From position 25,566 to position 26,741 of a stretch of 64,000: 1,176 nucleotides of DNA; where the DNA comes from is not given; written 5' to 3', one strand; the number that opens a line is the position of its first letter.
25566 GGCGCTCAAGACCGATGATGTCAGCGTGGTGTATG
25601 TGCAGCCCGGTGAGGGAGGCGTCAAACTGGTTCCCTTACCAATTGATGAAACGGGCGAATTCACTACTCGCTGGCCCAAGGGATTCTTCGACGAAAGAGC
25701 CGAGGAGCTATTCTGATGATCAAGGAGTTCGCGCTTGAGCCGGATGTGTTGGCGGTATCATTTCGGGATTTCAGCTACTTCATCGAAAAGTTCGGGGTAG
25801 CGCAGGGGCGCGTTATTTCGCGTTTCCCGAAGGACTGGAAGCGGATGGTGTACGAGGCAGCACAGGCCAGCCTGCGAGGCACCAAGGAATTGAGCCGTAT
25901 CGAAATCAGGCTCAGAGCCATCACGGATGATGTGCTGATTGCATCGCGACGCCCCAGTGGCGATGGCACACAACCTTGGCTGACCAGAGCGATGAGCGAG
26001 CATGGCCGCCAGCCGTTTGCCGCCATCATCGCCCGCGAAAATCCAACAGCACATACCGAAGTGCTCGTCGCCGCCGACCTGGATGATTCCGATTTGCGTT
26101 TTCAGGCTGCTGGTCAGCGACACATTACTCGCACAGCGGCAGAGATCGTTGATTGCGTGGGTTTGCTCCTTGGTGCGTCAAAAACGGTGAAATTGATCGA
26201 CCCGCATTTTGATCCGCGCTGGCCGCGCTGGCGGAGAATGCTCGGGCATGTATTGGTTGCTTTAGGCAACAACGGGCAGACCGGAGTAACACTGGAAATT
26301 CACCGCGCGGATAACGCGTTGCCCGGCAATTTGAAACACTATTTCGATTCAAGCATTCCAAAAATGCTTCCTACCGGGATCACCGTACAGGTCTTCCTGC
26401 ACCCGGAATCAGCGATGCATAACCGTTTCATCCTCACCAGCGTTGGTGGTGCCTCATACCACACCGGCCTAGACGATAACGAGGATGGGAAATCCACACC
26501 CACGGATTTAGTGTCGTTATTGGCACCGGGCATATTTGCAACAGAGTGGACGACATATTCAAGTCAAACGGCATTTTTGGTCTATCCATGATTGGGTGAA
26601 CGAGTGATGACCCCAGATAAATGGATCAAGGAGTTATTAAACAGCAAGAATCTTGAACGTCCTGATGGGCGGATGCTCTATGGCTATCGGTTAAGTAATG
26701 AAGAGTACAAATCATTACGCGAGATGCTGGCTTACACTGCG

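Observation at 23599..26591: Uncharacterised two-gene module: DUF3696-type ABC ATPase plus a 291-aa partner with no known nuclease motif, wedged between hsdS and the Druantia-like genes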

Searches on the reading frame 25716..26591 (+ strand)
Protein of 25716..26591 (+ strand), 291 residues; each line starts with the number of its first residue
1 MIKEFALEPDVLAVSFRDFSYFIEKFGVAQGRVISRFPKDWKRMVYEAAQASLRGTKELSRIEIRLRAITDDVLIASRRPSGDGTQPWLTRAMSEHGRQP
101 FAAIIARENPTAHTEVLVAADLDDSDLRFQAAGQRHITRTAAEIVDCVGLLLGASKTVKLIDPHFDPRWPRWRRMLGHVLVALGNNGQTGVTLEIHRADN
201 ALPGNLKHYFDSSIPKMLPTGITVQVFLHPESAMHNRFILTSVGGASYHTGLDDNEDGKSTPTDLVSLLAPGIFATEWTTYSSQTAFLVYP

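Call 8: search_protein_families(library=pfam, proteins=[window:25716-26591:+], max_evalue=0.01)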
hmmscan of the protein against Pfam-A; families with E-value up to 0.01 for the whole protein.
window:25716-26591:+ (291 aa): 0 families

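Call 9: search_protein_families(library=padloc, proteins=[window:25716-26591:+], max_evalue=0.01)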
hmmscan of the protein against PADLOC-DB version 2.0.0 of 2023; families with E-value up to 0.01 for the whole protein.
window:25716-26591:+ (291 aa): 0 families

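Call 10: search_protein_families(library=ncbifam, proteins=[window:25716-26591:+], max_evalue=1)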
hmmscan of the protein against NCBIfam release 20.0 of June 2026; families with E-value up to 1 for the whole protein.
window:25716-26591:+ (291 aa): 0 families

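Call 11: search_protein_families(library=padloc, proteins=[window:25716-26591:+], max_evalue=10)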
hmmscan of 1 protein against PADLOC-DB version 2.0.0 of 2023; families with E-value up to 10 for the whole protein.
window:25716-26591:+ (291 aa): 1 family
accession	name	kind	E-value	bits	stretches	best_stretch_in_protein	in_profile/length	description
PDLC02426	PprPIWI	-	0.013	12.1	1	34-91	24-80/718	-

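Call 12: search_solved_structures(query=window:25716-26591:+, max_evalue=10)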
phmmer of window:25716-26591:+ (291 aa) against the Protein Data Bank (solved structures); distinct sequences matched with E-value up to 10: 0.

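Call 13: find_homologous_proteins(query=window:25716-26591:+, max_evalue=0.001)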
Query window:25716-26591:+ (291 aa): 172 proteins with E <= 0.001 among 3391 candidates; the best 120 are listed.
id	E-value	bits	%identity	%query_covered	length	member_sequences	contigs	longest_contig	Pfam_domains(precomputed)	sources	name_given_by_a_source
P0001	2.9e-193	659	100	100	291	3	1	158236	-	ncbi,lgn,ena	-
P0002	2.0e-167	574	88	100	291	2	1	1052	-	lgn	-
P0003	9.2e-165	565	87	100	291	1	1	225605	-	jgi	-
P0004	2.4e-164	564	86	100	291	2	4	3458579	-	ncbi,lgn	-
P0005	3.5e-164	563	87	100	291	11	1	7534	-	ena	-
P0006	5.3e-163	559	84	100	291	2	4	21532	-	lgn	-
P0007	5.9e-162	556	86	100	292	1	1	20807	-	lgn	-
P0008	3.6e-161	553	87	100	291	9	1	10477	-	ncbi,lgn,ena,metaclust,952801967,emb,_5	metaclust:\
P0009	1.1e-154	532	83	100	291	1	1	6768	-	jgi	jgi:hypothetical protein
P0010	1.4e-154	532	82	100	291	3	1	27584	-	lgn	-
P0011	1.8e-153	528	81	100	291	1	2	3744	-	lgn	-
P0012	7.6e-153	526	81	100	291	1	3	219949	-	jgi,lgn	jgi:hypothetical protein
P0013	2.1e-152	525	83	100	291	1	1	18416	-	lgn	-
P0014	2.5e-151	521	80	100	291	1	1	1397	-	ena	-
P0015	7.7e-147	506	77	100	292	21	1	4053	-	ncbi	-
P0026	3.4e-139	481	73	100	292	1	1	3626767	-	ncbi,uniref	ncbi:hypothetical protein [Azonexus sp. IMCC34839]|uniref:hypothetical protein n=1 Tax=Azonexus sp. 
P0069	6.5e-92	326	53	100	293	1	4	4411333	-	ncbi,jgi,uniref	ncbi:MAG: hypothetical protein V5B31_19135 [Candidatus Accumulibacter propinquus]|jgi:hypothetical p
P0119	1.0e-67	247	42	100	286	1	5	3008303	-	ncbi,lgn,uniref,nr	ncbi:hypothetical protein [Candidatus Nitrotoga sp. AM1P]|uniref:hypothetical protein n=1 Tax=Candid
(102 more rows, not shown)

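Call 14: find_encoding_contigs(protein=P0026, flank=10000, max_places=3)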
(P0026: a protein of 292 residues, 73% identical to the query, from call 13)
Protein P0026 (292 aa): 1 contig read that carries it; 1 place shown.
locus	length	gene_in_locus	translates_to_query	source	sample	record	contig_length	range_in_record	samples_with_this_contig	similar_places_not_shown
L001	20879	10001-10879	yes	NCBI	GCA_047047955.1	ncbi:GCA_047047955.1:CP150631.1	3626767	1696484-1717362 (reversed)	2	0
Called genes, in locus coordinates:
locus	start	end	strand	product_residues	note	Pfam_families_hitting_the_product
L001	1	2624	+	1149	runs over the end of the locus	PF04313:HSDR_N (weak), PF00270:DEAD (weak), PF04851:ResIII, PF18766:SWI2_SNF2, PF00271:Helicase_C (weak), PF08463:EcoEI_R_C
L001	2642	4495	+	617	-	PF02646:RmuC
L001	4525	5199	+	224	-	PF03167:UDG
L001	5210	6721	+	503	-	PF12161:HsdM_N, PF02384:N6_Mtase, PF01170:UPF0020 (weak), PF07669:Eco57I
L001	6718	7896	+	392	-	PF01420:Methylase_S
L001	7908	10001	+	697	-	PF13175:AAA_15, PF13476:AAA_23, PF13304:AAA_21, PF13175:AAA_15 (weak), PF12476:DUF3696 (weak)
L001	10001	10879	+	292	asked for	-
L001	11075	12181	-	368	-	-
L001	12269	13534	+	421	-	PF25164:CoiA_N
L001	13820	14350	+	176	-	-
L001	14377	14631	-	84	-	PF12728:HTH_17 (weak)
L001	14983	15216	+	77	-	-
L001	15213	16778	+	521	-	PF25323:6TM_PilS, PF00512:HisKA, PF13581:HATPase_c_2 (faint), PF02518:HATPase_c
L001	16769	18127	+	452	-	PF00072:Response_reg, PF00158:Sigma54_activat, PF14532:Sigma54_activ_2, PF25601:AAA_lid_14, PF02954:HTH_8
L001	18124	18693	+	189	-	PF01510:Amidase_2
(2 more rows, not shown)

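Call 15: find_encoding_contigs(protein=P0119, flank=10000, max_places=3)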
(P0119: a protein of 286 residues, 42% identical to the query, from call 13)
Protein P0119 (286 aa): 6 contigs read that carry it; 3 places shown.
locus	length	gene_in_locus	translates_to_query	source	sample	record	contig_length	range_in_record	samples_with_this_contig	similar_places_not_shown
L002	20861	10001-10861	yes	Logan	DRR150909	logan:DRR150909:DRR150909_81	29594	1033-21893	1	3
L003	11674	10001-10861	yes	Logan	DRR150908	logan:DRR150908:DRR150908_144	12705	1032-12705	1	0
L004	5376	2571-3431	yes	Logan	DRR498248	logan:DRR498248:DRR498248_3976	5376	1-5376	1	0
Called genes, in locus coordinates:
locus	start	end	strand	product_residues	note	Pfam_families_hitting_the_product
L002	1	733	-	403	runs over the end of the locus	PF02441:Flavoprotein, PF04127:DFP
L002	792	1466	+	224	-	PF20582:UPF0758_N, PF04002:RadC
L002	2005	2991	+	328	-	PF03781:FGE-sulfatase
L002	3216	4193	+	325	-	PF03781:FGE-sulfatase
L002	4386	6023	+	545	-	PF02646:RmuC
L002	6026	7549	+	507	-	PF12161:HsdM_N, PF07669:Eco57I, PF02384:N6_Mtase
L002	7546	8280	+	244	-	PF01420:Methylase_S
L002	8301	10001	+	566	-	PF13175:AAA_15, PF13476:AAA_23, PF13304:AAA_21, PF13175:AAA_15 (weak), PF12476:DUF3696 (weak)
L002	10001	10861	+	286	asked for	-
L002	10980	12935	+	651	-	PF00275:EPSP_synthase, PF02224:Cytidylate_kin, PF13189:Cytidylate_kin2 (weak)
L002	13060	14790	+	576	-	PF17092:PCB_OB (faint), PF21710:Spt6_S1 (faint), PF00575:S1, PF03074:GCS (faint), PF23459:S1_RRP5 (weak), PF00575:S1, PF23459:S1_RRP5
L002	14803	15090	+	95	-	PF00216:Bac_DNA_binding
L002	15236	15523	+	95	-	PF06305:LapA_dom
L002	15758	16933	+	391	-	PF00515:TPR_1 (faint), PF07719:TPR_2 (faint), PF13174:TPR_6 (faint), PF13414:TPR_11 (faint), PF13428:TPR_14 (faint), PF13432:TPR_16 (faint), PF14559:TPR_19 (faint), PF18073:Zn_ribbon_LapB, +2 more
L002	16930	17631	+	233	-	PF00215:OMPdecase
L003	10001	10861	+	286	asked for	-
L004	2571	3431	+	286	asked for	-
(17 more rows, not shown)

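Call 16: find_encoding_contigs(protein=P0069, flank=10000, max_places=3)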
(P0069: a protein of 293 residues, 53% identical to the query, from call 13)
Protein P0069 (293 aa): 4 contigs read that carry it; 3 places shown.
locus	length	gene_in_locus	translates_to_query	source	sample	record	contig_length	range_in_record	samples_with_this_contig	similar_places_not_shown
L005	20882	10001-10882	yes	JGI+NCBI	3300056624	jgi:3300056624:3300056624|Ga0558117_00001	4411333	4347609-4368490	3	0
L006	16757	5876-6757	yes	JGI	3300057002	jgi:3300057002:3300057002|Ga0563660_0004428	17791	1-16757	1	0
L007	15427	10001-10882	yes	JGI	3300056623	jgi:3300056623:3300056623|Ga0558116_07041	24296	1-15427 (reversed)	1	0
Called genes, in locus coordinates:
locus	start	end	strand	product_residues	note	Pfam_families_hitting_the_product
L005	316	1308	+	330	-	PF00535:Glycos_transf_2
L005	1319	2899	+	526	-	PF13231:PMT_2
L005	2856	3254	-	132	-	PF04138:GtrA_DPMS_TM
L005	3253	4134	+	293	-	PF04794:YdjC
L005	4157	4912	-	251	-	PF13302:Acetyltransf_3, PF00583:Acetyltransf_1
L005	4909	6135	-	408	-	PF07690:MFS_1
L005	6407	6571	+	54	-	PF01402:RHH_1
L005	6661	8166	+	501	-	PF00158:Sigma54_activat, PF14532:Sigma54_activ_2, PF07728:AAA_5 (weak), PF25601:AAA_lid_14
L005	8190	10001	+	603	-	PF13175:AAA_15, PF13476:AAA_23, PF13304:AAA_21, PF13175:AAA_15 (weak)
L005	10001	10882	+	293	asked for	-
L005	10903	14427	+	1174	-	-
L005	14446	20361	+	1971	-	PF00270:DEAD, PF27116:YjiV_N, PF00271:Helicase_C, PF09369:MZB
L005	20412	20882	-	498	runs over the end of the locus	PF00361:Proton_antipo_M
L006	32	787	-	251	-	PF13302:Acetyltransf_3, PF00583:Acetyltransf_1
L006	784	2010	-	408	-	PF07690:MFS_1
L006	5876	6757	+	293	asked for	-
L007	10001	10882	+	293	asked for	-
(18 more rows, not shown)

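Call 21: search_solved_structures(query=A1, max_evalue=10, show_alignments=3)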
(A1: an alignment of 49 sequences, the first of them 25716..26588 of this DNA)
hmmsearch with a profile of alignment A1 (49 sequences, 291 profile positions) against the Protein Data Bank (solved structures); distinct sequences matched with E-value up to 10: 9.
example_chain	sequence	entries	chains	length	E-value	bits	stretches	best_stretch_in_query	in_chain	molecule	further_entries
2ghi_A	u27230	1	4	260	0.11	14.7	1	34-109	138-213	transport protein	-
8t79_A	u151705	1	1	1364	0.28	13.4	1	91-175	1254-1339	CRISPR-associated endonuclease Cas9/Csn1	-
8t6t_A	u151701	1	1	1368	0.29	13.4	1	91-175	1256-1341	CRISPR-associated endonuclease Cas9/Csn1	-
8spq_A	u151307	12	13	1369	0.29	13.4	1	91-175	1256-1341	CRISPR-associated endonuclease Cas9/Csn1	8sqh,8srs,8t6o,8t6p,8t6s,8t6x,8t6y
1gyo_A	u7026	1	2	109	0.5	12.6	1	114-180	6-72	CYTOCHROME C3, A DIMERIC CLASS III C-TYPE CYTOCHROME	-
3vz3_A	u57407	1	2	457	1.5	11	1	62-122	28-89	Succinate-semialdehyde dehydrogenase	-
4it9_A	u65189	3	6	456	1.5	11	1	62-122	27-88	Succinate-semialdehyde dehydrogenase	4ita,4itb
3vz1_A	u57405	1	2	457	1.5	11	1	62-122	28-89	Succinate-semialdehyde dehydrogenase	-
3vz2_A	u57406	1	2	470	1.6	10.9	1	62-122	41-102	Succinate-semialdehyde dehydrogenase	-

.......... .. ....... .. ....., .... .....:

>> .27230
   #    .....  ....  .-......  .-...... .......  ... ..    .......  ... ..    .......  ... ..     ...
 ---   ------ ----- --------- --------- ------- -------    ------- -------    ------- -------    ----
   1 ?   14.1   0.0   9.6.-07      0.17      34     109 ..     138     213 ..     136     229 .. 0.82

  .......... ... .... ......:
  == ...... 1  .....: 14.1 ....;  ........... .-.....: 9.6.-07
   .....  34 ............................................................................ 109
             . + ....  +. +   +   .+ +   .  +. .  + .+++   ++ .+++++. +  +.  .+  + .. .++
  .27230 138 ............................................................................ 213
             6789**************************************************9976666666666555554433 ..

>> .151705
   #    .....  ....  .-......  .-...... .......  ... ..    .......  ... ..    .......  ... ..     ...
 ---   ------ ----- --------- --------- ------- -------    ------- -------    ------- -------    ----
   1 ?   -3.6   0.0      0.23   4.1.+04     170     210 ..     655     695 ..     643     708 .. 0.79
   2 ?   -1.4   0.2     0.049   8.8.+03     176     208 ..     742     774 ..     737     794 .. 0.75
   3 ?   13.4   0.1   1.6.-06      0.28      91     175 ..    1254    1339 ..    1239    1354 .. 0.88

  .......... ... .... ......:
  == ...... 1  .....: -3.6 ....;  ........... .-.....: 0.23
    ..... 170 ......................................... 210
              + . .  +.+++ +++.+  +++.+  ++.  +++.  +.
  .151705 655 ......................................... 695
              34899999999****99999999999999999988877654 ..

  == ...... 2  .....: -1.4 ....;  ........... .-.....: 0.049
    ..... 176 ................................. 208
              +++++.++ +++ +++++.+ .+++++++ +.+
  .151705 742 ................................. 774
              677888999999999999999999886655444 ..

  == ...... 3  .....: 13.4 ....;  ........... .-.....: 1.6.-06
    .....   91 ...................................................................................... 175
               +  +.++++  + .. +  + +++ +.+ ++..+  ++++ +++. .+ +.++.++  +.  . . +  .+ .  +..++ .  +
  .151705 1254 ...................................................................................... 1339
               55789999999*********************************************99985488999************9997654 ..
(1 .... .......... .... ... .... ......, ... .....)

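Call 38: predict_structure(alignment_id=A1)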
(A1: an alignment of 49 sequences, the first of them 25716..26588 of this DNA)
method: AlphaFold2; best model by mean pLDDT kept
length: 291 residues; sequences in the alignment: 49
mean_pLDDT: 94.6   pTM: 0.90
mean pLDDT of the five models: 94.6, 94.2, 93.8, 93.4, 93.3
residues with pLDDT >= 90: 262; 70-90: 29; 50-70: 0; < 50: 0
segments of 3 or more residues with pLDDT < 50: none
pLDDT, mean of each block of 10 residues (from residue 1): 96 91 94 95 96 95 95 91 92 95 96 94 89 95 97 95 97 97 92 97 96 95 97 94 96 92 97 96 94 94
secondary structure, 60 per line:
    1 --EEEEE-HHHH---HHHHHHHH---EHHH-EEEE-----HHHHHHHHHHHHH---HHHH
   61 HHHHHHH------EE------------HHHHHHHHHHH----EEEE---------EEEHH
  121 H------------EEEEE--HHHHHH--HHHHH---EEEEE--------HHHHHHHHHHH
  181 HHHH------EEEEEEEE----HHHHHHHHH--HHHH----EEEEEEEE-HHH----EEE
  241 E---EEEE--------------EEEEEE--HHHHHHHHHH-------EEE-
elements in order: E3-7 H9-12 H16-23 E32-35 H41-53 H57-67 H88-98 E103-106 E116-118 E134-138 H141-146 H149-153 E157-161 H170-184 E191-198 H203-211 H214-217 E222-229 E238-241 E245-248 E263-268 H271-280 E288-290

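Call 40: search_protein_representatives(alignment_id=A1)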
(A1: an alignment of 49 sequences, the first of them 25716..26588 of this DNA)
Query: 49 sequences, 291 profile positions. Proteins with E-value up to 0.001 (for the whole library): 2545; up to 1e-10: 1706; up to 1e-30: 766. The best 150 are listed.
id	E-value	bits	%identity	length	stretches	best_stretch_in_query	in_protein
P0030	1.1e-132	457.9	-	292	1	1-290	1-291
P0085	3.2e-121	420.3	-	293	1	1-287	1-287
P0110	5.7e-108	376.7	-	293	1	1-289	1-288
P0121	3.1e-86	305.4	-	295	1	1-285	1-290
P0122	3.9e-86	305.1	-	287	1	1-290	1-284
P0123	3.1e-85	302.1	-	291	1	1-290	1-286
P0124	5.3e-83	294.8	-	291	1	1-290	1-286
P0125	3.6e-82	292.1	-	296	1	1-285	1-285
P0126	8.5e-76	271.2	-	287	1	1-289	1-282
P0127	8.8e-75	267.8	-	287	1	1-287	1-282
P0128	6.4e-72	258.4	-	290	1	1-287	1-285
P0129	7.0e-72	258.3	-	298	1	1-289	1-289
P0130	1.9e-70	253.6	-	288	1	1-285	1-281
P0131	2.1e-69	250.2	-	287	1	1-287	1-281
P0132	2.2e-69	250.1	-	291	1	2-288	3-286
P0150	1.6e-59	217.7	-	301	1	1-286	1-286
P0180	2.8e-55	203.8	-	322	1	2-286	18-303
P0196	3.6e-54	200.2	-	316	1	1-286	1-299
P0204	2.7e-53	197.3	-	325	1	1-284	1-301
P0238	3.6e-51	190.3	-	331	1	1-286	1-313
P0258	3.1e-50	187.2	-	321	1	1-284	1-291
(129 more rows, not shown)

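Call 42: fold_search(model_id=the predicted structure, library=pdb)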
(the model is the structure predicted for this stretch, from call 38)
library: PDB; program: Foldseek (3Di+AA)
matches with E <= 10: 864; with E <= 0.001: 35
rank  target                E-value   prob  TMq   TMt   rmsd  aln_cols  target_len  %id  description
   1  4urj_D                1.0e-04  1.00  0.32  0.48   6.4       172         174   12  Crystal structure of human BJ-TSA-9 (released 2014-10-01)
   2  5bpi_C                1.2e-04  1.00  0.31  0.34   6.5       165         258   10  Structure of TrmBL2, an archaeal chromatin protein, shows a novel mode of DNA binding. (released 2015-09-02)
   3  8ctq                  1.5e-04  1.00  0.34  0.22   4.5       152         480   14  Crystal structure of engineered phospholipase D mutant superPLD 2-48 (released 2023-04-26)
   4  4urj_B                1.6e-04  1.00  0.32  0.48   6.3       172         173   12  Crystal structure of human BJ-TSA-9 (released 2014-10-01)
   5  5box_A                1.7e-04  1.00  0.32  0.35   6.1       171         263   10  Structure of TrmBL2, an archaeal chromatin protein, shows a novel mode of DNA binding. (released 2015-09-02)
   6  5bpd_B                1.7e-04  1.00  0.30  0.33   6.2       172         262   10  Structure of TrmBL2, an archaeal chromatin protein, shows a novel mode of DNA binding. (released 2015-09-02)
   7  8v08_A                1.7e-04  1.00  0.33  0.26   7.6       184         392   17  Crystal structure of human PLD4 co-crystallized with 5'Pi-ssDNA (released 2024-03-13)
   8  5bqt_B                1.9e-04  1.00  0.31  0.35   5.9       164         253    9  Structure of TrmBL2, an archaeal chromatin protein, shows a novel mode of DNA binding. (released 2015-09-02)
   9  4urj_C                2.1e-04  1.00  0.33  0.50   6.4       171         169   12  Crystal structure of human BJ-TSA-9 (released 2014-10-01)
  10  1v0w                  2.1e-04  1.00  0.31  0.20   6.1       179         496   17  Phospholipase D from Streptomyces sp. strain PMF soaked with the substrate dibutyrylphosphatidylcholine. (released 2004-06-03)
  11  6ohp_C                2.4e-04  1.00  0.31  0.17   7.0       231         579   13  Structure of compound 1 (halopemide) bound human Phospholipase D2 catalytic domain (released 2020-02-19)
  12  6oho_A                3.3e-04  1.00  0.28  0.16   5.8       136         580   15  Structure of human Phospholipase D2 catalytic domain (released 2020-02-19)
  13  8ctp                  3.5e-04  1.00  0.33  0.21   4.3       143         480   13  Crystal structure of engineered phospholipase D mutant superPLD 2-23 (released 2023-04-26)
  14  5bqt_A                3.5e-04  1.00  0.30  0.33   6.9       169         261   10  Structure of TrmBL2, an archaeal chromatin protein, shows a novel mode of DNA binding. (released 2015-09-02)
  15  1v0t                  4.2e-04  1.00  0.31  0.20   4.9       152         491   15  Phospholipase D from Streptomyces sp. strain PMF soaked with the product glycerophosphate (released 2004-06-03)
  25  7clg_A                6.4e-04  1.00  0.32  0.13   5.1       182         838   10  Crystal structure of the ATP-dependent restriction endonuclease SauUSI (released 2021-01-20)
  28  2ymb_D                7.2e-04  1.00  0.37  0.46  14.2       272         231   13  Structures of MITD1 (released 2012-10-24)
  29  1byr                  7.6e-04  1.00  0.31  0.51   5.5       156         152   13  CRYSTAL STRUCTURE OF A PHOSPHOLIPASE D FAMILY MEMBER, NUC FROM SALMONELLA TYPHIMURIUM (released 1999-10-19)
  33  6ehi_B                8.1e-04  1.00  0.32  0.52   5.2       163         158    8  NucT from Helicobacter pylori (released 2018-01-17)
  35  7clg_B                9.7e-04  1.00  0.31  0.13   5.5       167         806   11  Crystal structure of the ATP-dependent restriction endonuclease SauUSI (released 2021-01-20)
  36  2ymb_A                1.0e-03  1.00  0.32  0.55   4.8       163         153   14  Structures of MITD1 (released 2012-10-24)
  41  4ggj                  1.2e-03  1.00  0.30  0.46   5.9       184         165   12  Crystal structure of Zucchini from mouse (mZuc / PLD6 / MitoPLD) (released 2012-10-10)
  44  6ehi_D                1.3e-03  1.00  0.32  0.52   5.5       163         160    9  NucT from Helicobacter pylori (released 2018-01-17)
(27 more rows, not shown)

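Call 43: search_protein_families(library=padloc, alignment_id=A2, max_evalue=0.001)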
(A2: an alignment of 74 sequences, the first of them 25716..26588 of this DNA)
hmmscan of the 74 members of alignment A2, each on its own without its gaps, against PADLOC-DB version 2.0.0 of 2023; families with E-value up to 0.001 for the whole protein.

A. member 1, window:25716-26588:+ (291 aa): 0 families

B. families by the number of members that match (of 74 scanned): 2 families
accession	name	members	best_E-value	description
PDLC02508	BrxL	2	0.00013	BrxL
PDLC02170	Avs5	1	0.00058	-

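Call 44: search_protein_families(library=pfam, alignment_id=A2, max_evalue=0.01)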
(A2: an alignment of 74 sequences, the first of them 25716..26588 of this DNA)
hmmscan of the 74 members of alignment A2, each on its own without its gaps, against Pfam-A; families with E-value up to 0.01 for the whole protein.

A. member 1, window:25716-26588:+ (291 aa): 0 families

B. families by the number of members that match (of 74 scanned): 2 families
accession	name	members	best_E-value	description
PF16565.11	MIT_C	2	0.0047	Phospholipase D-like domain at C-terminus of MIT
PF17939.6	TetR_C_30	1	0.0014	Tetracyclin repressor-like, C-terminal domain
